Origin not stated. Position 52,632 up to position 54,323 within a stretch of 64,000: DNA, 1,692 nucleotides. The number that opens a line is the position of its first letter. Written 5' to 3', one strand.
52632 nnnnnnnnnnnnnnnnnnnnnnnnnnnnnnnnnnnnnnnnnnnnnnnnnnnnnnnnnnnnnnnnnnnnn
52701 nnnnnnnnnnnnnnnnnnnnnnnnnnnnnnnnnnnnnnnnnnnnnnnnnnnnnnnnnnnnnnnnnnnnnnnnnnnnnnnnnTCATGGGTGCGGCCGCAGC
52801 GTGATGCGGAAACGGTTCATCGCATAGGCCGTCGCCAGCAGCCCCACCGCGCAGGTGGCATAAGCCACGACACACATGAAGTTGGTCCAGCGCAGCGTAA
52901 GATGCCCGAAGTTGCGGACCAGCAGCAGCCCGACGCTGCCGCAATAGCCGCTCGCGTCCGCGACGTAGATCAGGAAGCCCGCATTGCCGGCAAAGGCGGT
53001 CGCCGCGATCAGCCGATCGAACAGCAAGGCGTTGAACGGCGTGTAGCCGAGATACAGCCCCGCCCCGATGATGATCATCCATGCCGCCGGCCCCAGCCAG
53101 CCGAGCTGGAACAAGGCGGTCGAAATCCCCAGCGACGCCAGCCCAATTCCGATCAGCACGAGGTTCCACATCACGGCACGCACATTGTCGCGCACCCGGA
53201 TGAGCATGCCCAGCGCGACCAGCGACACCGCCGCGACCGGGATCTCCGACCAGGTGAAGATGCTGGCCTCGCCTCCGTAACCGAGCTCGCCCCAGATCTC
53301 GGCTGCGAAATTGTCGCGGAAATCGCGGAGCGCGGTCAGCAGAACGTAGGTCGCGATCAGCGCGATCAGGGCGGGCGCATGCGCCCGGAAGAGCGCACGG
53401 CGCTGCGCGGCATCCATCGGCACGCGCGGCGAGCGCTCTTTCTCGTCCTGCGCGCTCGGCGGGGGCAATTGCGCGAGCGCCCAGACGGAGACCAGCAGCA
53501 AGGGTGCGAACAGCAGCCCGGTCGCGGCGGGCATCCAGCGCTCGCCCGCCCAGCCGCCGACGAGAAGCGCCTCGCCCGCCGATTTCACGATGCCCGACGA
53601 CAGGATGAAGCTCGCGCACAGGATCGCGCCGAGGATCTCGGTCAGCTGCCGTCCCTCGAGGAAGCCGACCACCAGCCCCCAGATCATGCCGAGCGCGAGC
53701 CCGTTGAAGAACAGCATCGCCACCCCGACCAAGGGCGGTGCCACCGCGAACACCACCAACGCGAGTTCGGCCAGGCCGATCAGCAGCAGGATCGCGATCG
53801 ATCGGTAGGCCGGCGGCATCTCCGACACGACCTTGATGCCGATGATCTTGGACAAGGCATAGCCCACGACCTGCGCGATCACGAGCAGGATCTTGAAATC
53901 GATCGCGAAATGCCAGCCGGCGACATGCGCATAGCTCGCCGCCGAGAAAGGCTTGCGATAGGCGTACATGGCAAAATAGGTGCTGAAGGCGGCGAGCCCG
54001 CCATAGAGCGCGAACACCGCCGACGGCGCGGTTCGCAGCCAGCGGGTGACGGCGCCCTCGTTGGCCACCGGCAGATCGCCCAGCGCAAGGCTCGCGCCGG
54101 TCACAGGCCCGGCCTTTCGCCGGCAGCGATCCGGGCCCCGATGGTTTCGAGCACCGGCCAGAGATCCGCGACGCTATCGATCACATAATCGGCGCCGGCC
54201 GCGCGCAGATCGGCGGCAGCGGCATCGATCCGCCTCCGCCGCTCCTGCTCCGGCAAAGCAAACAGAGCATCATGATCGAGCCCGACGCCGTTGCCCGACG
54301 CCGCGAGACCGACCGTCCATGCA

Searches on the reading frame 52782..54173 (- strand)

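Call 49: search_protein_families(library=pfam, proteins=[window:52782-54173:-], max_evalue=0.001)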
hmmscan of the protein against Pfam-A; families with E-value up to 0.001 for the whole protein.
window:52782-54173:- (463 aa): 1 family
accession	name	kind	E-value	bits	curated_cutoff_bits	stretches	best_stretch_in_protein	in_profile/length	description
PF18943.6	DUF5690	-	4.9e-144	480.4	25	1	75-455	1-379/382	Family of unknown function (DUF5690)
